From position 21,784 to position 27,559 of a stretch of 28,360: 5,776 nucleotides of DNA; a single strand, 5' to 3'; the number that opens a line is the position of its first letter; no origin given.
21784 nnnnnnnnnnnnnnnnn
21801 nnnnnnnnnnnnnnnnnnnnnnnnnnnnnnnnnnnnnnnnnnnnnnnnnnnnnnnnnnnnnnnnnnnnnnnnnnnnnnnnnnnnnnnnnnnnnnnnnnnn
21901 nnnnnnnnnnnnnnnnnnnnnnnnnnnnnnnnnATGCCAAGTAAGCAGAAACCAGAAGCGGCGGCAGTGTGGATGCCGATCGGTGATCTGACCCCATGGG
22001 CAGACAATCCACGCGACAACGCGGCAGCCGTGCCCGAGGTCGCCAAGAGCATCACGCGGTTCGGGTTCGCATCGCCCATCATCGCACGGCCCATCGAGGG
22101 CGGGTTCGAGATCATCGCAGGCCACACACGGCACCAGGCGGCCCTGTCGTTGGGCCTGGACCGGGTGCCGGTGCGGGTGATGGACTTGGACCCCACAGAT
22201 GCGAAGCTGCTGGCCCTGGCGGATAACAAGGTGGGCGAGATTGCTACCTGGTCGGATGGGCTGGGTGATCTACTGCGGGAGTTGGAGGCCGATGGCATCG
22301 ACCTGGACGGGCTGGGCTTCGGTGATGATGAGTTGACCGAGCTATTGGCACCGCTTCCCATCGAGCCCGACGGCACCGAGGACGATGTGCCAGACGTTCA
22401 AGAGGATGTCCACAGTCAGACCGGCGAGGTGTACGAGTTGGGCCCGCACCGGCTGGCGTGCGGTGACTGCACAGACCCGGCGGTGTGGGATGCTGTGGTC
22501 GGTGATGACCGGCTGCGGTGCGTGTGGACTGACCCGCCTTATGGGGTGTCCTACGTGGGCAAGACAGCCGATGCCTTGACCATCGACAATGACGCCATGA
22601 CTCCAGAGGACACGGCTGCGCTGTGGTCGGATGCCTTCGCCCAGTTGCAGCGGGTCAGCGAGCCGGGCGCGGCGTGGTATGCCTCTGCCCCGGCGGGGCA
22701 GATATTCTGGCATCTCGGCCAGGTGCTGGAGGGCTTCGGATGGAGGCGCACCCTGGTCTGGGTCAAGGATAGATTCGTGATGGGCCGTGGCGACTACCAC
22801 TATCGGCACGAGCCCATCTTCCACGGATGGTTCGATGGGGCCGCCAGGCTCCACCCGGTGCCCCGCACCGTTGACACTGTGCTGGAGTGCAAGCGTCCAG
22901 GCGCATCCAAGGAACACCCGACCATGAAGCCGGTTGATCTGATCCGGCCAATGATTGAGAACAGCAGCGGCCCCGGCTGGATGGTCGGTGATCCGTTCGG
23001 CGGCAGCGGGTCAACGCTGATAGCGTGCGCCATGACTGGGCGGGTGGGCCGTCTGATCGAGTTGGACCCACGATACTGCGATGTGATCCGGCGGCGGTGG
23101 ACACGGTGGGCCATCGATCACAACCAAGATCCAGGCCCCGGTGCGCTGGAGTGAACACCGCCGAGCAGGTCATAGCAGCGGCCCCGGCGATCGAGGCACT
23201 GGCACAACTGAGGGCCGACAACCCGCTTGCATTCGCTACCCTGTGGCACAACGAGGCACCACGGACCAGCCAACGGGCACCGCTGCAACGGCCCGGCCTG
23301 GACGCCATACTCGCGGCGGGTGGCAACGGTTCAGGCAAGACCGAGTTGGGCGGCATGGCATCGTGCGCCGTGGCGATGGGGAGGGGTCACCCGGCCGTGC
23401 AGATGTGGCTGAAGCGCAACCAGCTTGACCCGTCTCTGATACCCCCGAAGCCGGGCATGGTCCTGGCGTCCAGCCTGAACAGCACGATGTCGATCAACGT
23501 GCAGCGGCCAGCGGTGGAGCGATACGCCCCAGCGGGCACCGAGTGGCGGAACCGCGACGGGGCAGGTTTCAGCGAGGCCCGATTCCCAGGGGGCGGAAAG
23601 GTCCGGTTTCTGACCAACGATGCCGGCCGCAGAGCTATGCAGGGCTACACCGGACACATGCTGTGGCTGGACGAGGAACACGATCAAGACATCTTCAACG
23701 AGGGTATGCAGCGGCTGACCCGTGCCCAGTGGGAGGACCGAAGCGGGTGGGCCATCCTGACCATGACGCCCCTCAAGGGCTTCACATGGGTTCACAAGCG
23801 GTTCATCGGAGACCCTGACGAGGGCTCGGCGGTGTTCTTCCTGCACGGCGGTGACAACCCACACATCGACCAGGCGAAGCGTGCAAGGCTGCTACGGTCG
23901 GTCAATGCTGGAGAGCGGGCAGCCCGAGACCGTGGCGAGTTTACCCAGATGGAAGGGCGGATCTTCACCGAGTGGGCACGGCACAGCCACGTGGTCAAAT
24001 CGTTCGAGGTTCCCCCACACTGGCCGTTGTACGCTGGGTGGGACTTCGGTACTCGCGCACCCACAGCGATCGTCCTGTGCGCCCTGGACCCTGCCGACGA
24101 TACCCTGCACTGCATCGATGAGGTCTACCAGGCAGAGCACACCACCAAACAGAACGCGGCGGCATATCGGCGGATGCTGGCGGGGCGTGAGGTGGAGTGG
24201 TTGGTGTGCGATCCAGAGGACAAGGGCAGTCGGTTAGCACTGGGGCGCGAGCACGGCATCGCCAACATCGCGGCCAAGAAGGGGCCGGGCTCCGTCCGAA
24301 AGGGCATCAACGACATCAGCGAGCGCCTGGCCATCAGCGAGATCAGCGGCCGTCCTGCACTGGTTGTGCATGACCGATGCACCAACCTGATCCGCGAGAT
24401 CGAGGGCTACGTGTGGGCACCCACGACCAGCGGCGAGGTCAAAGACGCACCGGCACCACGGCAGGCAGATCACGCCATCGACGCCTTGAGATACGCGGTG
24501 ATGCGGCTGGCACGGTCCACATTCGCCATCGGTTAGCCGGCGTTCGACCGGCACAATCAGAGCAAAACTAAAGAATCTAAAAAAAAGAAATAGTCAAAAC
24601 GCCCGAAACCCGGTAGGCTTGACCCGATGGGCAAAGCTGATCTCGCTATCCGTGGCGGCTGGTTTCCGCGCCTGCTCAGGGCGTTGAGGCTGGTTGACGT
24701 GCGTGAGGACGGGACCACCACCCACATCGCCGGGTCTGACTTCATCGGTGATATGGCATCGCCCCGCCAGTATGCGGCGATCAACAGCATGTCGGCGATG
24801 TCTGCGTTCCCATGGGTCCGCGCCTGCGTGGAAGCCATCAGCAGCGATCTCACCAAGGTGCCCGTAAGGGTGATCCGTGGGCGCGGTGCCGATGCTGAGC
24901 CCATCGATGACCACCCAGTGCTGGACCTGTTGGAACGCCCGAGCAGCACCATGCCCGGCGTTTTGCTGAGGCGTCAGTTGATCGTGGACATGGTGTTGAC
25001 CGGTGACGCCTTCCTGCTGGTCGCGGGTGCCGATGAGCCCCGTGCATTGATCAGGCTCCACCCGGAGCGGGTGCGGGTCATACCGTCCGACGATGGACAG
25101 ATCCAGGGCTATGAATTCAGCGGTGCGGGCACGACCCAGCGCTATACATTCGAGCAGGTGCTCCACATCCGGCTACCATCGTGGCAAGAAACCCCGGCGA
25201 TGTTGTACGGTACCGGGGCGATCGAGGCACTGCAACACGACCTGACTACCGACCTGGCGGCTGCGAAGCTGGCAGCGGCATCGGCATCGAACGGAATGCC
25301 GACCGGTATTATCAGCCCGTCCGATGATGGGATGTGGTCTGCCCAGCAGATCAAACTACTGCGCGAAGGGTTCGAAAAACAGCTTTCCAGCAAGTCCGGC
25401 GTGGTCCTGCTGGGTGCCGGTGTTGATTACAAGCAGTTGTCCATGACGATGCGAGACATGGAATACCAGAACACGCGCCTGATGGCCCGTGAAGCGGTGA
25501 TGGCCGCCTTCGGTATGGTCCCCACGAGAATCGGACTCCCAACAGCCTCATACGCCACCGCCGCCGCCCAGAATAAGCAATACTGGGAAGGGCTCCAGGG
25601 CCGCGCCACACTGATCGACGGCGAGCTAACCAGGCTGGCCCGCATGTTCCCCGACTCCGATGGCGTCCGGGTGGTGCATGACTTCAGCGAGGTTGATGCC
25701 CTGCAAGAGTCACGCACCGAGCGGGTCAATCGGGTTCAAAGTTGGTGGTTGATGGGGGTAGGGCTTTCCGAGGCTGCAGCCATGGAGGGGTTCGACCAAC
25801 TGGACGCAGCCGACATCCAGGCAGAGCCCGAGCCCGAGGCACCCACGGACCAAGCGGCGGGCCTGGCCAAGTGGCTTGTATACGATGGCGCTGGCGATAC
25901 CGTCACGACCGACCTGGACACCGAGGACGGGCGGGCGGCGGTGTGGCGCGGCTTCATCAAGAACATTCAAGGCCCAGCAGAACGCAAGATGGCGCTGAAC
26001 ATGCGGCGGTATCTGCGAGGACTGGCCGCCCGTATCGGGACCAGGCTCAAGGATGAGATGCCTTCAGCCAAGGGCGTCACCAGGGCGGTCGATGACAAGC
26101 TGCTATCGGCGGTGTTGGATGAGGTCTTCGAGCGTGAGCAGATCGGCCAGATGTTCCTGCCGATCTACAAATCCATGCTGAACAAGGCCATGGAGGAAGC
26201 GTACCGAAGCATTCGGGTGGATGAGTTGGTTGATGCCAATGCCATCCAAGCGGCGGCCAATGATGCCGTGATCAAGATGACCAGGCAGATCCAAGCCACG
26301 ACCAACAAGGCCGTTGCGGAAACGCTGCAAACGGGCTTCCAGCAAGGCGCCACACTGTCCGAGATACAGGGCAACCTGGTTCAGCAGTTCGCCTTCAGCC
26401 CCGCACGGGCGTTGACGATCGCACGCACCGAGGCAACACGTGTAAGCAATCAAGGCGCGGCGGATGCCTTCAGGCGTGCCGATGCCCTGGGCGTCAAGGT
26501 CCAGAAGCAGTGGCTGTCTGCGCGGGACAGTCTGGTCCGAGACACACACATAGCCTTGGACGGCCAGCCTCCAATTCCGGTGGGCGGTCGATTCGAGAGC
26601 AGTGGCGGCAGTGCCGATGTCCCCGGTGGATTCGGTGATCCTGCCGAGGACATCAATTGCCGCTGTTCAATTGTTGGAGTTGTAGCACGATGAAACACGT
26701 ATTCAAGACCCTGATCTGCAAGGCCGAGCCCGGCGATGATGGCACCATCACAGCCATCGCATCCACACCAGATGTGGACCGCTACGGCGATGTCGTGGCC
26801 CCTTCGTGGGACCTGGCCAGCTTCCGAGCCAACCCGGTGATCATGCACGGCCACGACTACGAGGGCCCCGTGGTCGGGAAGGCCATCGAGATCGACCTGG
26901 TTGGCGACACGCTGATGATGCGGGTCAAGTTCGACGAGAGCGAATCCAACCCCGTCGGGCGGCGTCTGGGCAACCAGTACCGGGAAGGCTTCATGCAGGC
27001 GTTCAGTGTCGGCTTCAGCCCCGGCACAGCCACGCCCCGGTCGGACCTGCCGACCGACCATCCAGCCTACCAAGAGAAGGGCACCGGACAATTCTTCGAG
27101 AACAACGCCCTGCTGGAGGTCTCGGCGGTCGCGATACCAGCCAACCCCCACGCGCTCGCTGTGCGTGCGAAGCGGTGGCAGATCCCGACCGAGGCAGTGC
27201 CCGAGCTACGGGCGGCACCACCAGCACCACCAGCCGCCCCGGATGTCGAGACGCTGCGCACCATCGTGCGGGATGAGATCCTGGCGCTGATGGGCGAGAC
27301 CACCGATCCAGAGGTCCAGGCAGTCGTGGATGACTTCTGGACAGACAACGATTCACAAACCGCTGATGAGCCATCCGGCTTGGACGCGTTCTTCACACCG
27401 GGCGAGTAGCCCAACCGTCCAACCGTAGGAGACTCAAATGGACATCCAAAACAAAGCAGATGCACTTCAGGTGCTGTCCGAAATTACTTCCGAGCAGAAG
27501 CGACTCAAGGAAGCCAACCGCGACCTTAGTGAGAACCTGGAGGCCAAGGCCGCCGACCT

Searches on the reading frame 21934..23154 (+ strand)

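Call 8: search_protein_families(library=phrogs, proteins=[window:21934-23154:+], max_evalue=0.001)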
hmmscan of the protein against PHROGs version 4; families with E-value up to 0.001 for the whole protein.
window:21934-23154:+ (406 aa): 24 families
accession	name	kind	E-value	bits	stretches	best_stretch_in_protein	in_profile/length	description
phrog_498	-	other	4.1e-107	360.3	1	6-393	30-424/633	DNA methyltransferase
phrog_620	-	DNA, RNA and nucleotide metabolism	7e-37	128.6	1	11-166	9-158/217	ParB-like partition protein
phrog_67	-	other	3.2e-35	123.4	1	161-392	113-346/743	DNA methyltransferase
phrog_8071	-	DNA, RNA and nucleotide metabolism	8.8e-34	118.4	1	10-222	6-222/389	ParB-like partition protein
phrog_723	-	DNA, RNA and nucleotide metabolism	1.5e-25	91.3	1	9-157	11-159/223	ParB-like partition protein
phrog_15396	-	DNA, RNA and nucleotide metabolism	7.5e-21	76.1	1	14-151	7-145/258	ParB-like partition nuclease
phrog_23085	-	unknown function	1.1e-19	71.5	1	290-391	2-107/138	-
phrog_3008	-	other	4.5e-19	69.7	1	319-391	141-213/244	DNA methyltransferase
phrog_930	-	DNA, RNA and nucleotide metabolism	4.2e-18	67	1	14-165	10-158/223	ParB-like partition protein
phrog_4715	-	DNA, RNA and nucleotide metabolism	3.7e-15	56.4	1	14-102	150-241/630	ParB-like partition protein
phrog_940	-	DNA, RNA and nucleotide metabolism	1.8e-14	54.8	1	15-129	10-122/388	nuclease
phrog_3264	-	DNA, RNA and nucleotide metabolism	4.9e-13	50.4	1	31-100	70-140/337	ParB-like partition protein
phrog_18056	-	DNA, RNA and nucleotide metabolism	2.4e-12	47.5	1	15-96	7-86/387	ParB-like partition nuclease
phrog_9353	-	unknown function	5.3e-12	47.1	1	24-164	24-163/245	-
phrog_6218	-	DNA, RNA and nucleotide metabolism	1.3e-11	45.3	1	15-87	9-85/506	ParB-like partition protein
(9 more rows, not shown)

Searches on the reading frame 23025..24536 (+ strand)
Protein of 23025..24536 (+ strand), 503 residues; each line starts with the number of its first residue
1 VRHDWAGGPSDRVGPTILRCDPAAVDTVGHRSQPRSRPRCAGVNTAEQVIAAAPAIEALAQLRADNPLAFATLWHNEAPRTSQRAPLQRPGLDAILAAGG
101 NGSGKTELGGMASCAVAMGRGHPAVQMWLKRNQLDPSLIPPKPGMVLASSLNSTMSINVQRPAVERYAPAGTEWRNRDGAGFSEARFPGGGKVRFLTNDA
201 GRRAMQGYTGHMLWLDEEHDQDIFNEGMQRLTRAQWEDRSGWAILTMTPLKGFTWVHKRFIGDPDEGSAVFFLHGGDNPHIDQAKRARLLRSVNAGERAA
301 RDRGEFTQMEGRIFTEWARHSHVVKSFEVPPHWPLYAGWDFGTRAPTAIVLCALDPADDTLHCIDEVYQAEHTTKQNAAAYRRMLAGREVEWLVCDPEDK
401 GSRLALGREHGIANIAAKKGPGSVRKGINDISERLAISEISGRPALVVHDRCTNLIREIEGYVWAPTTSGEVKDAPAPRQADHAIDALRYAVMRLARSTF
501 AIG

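Call 8: search_protein_families(library=phrogs, proteins=[window:23025-24536:+], max_evalue=0.001)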
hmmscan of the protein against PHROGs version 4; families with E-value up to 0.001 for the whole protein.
window:23025-24536:+ (503 aa): 6 families
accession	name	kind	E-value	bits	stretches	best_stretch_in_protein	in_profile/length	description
phrog_2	-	head and packaging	9.4e-28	98.4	1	96-496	281-593/807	terminase large subunit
phrog_5653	-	head and packaging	2.2e-24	87.3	1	304-495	1-180/199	terminase large subunit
phrog_10250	-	head and packaging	2.7e-18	67.5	1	303-495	15-215/228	terminase large subunit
phrog_6672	-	head and packaging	2.7e-18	66.9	1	358-495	4-129/145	terminase large subunit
phrog_31467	-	unknown function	2.2e-05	25.1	1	197-282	173-254/261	-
phrog_3717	-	head and packaging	7.5e-05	23.3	1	247-348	162-266/277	terminase large subunit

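Call 22: search_dna_similar(query=window:23148-24536:+, collection=phages, mode=protein, max_rows=12)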
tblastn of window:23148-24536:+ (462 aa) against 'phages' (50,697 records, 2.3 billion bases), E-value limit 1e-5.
Records with a match: 1811; places in all: 1813; records where one place covers at least 80% of the query: 51.
Best place of each record, by identity: <60% 1811.
By first word of the organism name: Salmonella 365; Vibrio 326; Escherichia 232; Pseudomonas 111; Staphylococcus 87; Klebsiella 87; Streptomyces 55; Streptococcus 47; Arthrobacter 42; Microbacterium 38; and 76 more.
By host as written in the record: - 432; Escherichia coli 104; Salmonella sp. 41; Pseudomonas aeruginosa 39; Salmonella enterica subsp. enterica serovar Enteritidis PT1 39; Salmonella enterica subsp. enterica serovar Typhimurium 38; Salmonella enterica 34; Clostridium sporogenes ATCC-15579 30; and 457 more.
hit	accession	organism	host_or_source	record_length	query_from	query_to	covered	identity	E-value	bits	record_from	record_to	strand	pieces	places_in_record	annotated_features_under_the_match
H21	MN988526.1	Rhizobium phage RHph_N3_2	Rhizobium phaseoli N3_2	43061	55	452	86%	27.8%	3e-18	94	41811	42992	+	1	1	terminase large subunit protein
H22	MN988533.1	Rhizobium phage RHph_N2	Rhizobium etli N741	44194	55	456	87%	27.4%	9e-19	96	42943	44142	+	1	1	terminase large subunit protein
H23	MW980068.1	Rhizobium phage RHEph18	Rhizobium etli sv. phaseoli N561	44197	55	456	87%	27.4%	9e-19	96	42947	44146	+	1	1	terminase large subunit protein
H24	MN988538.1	Rhizobium phage RHph_Y25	Rhizobium etli N6212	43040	55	456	87%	27.2%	3e-18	94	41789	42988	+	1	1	terminase large subunit protein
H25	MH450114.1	Arthrobacter phage Brad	Arthrobacter sp. ATCC 21022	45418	55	449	85%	25.9%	1e-19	98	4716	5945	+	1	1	10: terminase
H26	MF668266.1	Arthrobacter phage Adat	Arthrobacter sp. ATCC 21022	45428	55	449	85%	25.9%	1e-19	98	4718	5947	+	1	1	terminase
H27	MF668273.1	Arthrobacter phage GurgleFerb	Arthrobacter sp. ATCC 21022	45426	55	449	85%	25.9%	1e-19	98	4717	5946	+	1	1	terminase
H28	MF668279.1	Arthrobacter phage Nellie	Arthrobacter sp. ATCC 21022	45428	55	449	85%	25.9%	1e-19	98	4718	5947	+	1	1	terminase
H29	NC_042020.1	Arthrobacter phage Adat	Arthrobacter sp. ATCC 21022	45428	55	449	85%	25.9%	1e-19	98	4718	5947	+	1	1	terminase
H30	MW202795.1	Caudoviricetes sp.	Manatee Spring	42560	43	451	89%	24.9%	1e-27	122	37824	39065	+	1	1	large terminase protein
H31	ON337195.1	Arthrobacter phage Casserole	Arthrobacter sp. ATCC 21022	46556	55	449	85%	25.7%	8e-20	99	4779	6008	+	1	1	10: terminase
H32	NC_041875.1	Arthrobacter phage Jasmine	Arthrobacter sp. ATCC 21022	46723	55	449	85%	25.4%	2e-19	97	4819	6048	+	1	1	11: terminase large subunit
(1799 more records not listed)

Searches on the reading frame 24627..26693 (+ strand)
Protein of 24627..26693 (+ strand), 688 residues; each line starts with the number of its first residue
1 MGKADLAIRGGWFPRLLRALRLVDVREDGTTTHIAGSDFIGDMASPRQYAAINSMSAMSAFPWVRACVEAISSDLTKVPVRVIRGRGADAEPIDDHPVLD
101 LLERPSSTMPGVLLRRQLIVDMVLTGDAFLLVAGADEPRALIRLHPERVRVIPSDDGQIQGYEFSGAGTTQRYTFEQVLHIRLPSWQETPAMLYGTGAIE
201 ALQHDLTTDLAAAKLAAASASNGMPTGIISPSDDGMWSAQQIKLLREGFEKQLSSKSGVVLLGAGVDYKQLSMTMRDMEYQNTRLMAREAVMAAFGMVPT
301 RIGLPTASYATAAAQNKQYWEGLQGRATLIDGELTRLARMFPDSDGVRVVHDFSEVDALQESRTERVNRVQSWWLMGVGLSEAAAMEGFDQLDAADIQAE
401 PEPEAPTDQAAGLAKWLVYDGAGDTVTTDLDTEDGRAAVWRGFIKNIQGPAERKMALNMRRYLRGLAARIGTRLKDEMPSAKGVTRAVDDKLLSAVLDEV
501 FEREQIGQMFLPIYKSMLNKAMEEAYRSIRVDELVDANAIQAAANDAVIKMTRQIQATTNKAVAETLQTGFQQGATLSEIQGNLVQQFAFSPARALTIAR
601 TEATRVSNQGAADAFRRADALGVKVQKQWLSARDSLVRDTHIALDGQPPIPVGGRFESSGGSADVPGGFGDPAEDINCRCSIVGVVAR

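Call 8: search_protein_families(library=phrogs, proteins=[window:24627-26693:+], max_evalue=0.001)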
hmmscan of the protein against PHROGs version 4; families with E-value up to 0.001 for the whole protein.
window:24627-26693:+ (688 aa): 17 families
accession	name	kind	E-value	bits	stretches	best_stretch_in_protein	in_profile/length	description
phrog_2662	-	head and packaging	1.9e-79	269.1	1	59-687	65-710/717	portal protein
phrog_12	-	head and packaging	2.1e-44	153.6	1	61-371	93-396/646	portal protein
phrog_2468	-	head and packaging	3.1e-27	96.8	1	501-687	74-274/303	head morphogenesis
phrog_595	-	head and packaging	1.1e-21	78.8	1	478-686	119-298/513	head maturation protease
phrog_3517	-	head and packaging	2.4e-19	70.9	1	591-685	231-328/371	head morphogenesis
phrog_859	-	head and packaging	3.6e-17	63.2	1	518-683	125-287/807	portal protein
phrog_115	-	head and packaging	9.8e-17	62.3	1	559-686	206-318/665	minor head protein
phrog_6577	-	unknown function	2.7e-14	53.4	1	521-684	80-228/1066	-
phrog_19443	-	head and packaging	8.4e-13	48.6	1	557-686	166-285/579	minor head protein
phrog_15127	-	head and packaging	1.1e-10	41.7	1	537-647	108-213/602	head protein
phrog_4728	-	head and packaging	4.8e-10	39.8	1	558-686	183-300/591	head morphogenesis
phrog_324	-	head and packaging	1.3e-09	38.6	1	456-683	79-315/624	head morphogenesis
phrog_758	-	head and packaging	4.8e-08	33.7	1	553-685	168-290/326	head morphogenesis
phrog_34890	-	head and packaging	3.1e-06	26.8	1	594-682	212-303/679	head morphogenesis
phrog_18477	-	head and packaging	8.8e-06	25.7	1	594-682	205-295/760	head morphogenesis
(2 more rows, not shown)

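Call 9: search_dna_similar(query=window:24627-26693:+, collection=phages, mode=protein, max_rows=20)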
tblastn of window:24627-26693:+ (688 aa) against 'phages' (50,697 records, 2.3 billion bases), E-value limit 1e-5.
Records with a match: 514; places in all: 514; records where one place covers at least 80% of the query: 2.
Best place of each record, by identity: <60% 514.
By first word of the organism name: Microbacterium 138; Staphylococcus 129; Mycobacterium 71; Arthrobacter 33; Bacillus 21; Clostridium 15; Streptococcus 14; Lactococcus 14; Gordonia 10; Bacteriophage 7; and 30 more.
By host as written in the record: Microbacterium foliorum NRRL B-24224 93; Mycobacterium smegmatis mc2 155 66; - 42; Staphylococcus aureus 41; Microbacterium foliorum NRRL B-24224 SEA 35; Arthrobacter globiformis B-2979 16; Staphylococcus epidermidis 13; Clostridium perfringens 12; and 114 more.
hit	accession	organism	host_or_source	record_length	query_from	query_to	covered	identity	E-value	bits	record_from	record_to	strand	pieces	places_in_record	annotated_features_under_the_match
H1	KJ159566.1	Geobacillus phage GBK2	Geobacillus kaustophilus ATCC 8005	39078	29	688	96%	22.6%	1e-23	113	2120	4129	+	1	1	portal protein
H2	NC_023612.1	Geobacillus phage GBK2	Geobacillus kaustophilus ATCC 8005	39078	29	688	96%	22.6%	1e-23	113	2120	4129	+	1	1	portal protein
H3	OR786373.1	Sinorhizobium phage Aussie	Sinorhizobium meliloti NRRL L-50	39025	64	608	79%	24.9%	2e-10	71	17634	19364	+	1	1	portal protein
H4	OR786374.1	Sinorhizobium phage StopSmel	Sinorhizobium meliloti NRRL L-50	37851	64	608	79%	24.4%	9e-10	68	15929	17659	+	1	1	portal protein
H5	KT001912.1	Bacillus phage Silence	Bacillus megaterium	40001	45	686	68%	27.5%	3e-17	156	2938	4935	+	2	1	portal protein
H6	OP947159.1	Desulfofustis phage LS06-2018-MD02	-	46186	45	682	67%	26.5%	1e-10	127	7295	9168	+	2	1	portal protein | head morphogenesis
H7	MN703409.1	Arthrobacter phage LittleTokyo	Arthrobacter globiformis B-2979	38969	64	439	55%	24.7%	1e-8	65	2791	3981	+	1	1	5: portal protein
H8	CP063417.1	Parageobacillus phage JGon-2020a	Parageobacillus thermoglucosidasius 23.6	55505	63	435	54%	24.2%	4e-18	96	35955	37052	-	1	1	record has no annotation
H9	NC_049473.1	Arthrobacter phage Kuleana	Arthrobacter globiformis B-2979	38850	64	425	53%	23.9%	2e-11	74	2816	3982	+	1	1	5: portal protein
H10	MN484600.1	Arthrobacter phage Kuleana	Arthrobacter globiformis B-2979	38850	64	425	53%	23.9%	2e-11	74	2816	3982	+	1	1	5: portal protein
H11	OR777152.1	Arthrobacter phage Cupello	Arthrobacter sp. B10-11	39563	64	411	51%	24.7%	1e-12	77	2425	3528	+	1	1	portal protein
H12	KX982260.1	Alteromonas phage PB15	Alteromonas gracilis 9a2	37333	64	418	52%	24.2%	1e-12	77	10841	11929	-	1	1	gene transfer agent portal protein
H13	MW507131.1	Arthrobacter phage Leona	Arthrobacter globiformis B-2979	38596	64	411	51%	24.6%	1e-10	71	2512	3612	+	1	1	4: portal protein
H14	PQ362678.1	Arthrobacter phage Juno112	Arthrobacter globiformis B-2979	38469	64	411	51%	24.6%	2e-10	70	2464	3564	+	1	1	4: portal protein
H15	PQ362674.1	Arthrobacter phage KHumphrey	Arthrobacter atrocyaneus NRRL B-2883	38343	64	411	51%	24.6%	4e-10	69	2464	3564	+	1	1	4: portal protein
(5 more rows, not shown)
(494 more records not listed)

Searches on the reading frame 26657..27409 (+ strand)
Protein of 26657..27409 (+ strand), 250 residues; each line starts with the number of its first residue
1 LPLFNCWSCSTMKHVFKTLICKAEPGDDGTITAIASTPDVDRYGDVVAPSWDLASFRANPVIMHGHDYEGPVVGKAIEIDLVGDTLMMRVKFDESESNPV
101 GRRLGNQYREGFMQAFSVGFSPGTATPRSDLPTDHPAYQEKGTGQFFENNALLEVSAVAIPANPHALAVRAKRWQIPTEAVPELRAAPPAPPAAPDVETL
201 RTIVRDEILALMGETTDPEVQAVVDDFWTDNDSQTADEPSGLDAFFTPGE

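Call 43: search_protein_families(library=pfam, proteins=[window:26657-27409:+], max_evalue=0.01)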
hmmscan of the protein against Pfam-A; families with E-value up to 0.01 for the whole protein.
window:26657-27409:+ (250 aa): 1 family
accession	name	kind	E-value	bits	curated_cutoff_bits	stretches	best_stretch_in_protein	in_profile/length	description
PF04586.22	Peptidase_S78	-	0.0003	21.4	21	1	59-169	51-154/165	Caudovirus prohead serine protease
